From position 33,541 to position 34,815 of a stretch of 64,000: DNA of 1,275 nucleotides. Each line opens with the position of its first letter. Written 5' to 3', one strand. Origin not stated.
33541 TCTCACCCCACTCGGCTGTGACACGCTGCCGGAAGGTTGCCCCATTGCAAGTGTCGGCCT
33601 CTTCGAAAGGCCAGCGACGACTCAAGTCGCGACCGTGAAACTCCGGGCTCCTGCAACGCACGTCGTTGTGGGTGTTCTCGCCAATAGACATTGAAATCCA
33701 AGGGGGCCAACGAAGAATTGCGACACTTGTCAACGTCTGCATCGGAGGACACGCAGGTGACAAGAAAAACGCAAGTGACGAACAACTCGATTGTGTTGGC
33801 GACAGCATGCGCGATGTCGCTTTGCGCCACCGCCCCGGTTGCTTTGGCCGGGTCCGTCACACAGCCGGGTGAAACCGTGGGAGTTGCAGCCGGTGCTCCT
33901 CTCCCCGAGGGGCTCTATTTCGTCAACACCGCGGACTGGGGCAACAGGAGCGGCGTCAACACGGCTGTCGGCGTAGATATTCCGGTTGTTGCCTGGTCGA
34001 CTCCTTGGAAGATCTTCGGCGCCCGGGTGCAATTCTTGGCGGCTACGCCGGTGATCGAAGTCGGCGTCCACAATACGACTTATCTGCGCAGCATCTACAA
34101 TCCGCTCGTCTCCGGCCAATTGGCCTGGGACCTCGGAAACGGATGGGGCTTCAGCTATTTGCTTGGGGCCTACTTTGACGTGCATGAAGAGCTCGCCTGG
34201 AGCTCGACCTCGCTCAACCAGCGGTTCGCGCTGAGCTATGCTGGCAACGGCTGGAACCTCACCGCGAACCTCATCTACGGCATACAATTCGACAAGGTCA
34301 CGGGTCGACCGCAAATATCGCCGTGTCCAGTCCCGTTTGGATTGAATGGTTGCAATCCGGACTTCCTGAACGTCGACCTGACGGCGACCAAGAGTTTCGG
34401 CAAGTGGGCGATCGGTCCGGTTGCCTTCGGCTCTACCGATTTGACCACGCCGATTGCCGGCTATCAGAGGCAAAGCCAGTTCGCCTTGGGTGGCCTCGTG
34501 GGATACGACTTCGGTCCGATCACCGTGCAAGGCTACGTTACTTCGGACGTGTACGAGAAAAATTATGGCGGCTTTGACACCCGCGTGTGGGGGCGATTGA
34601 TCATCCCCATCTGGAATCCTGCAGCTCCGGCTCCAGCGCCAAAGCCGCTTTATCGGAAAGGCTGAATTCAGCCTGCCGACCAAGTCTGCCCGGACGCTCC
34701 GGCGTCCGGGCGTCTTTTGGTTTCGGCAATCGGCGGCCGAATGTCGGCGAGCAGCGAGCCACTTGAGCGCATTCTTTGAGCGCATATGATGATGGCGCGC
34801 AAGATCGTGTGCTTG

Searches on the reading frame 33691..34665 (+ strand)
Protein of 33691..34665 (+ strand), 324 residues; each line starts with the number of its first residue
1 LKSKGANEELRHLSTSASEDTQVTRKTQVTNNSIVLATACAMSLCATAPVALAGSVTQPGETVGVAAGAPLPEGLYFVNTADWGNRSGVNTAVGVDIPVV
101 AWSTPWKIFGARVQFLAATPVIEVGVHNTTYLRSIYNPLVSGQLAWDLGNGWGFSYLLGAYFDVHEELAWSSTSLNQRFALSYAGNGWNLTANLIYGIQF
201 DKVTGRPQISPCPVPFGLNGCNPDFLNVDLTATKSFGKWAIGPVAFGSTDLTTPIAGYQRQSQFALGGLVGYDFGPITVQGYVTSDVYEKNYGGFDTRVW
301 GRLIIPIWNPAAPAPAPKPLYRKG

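Call 6: search_protein_families(library=pfam, proteins=[window:33691-34665:+])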
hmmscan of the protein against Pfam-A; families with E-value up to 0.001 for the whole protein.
window:33691-34665:+ (324 aa): 1 family
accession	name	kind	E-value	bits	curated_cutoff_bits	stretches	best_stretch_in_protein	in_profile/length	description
PF13557.12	Phenol_MetA_deg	-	5.8e-20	72.8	22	1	88-301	15-240/242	Putative MetA-pathway of phenol degradation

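Call 59: search_protein_families(library=ncbifam, proteins=[window:33757-34665:+], max_evalue=0.01)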
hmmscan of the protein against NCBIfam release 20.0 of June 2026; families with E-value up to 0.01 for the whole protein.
window:33757-34665:+ (302 aa): 0 families
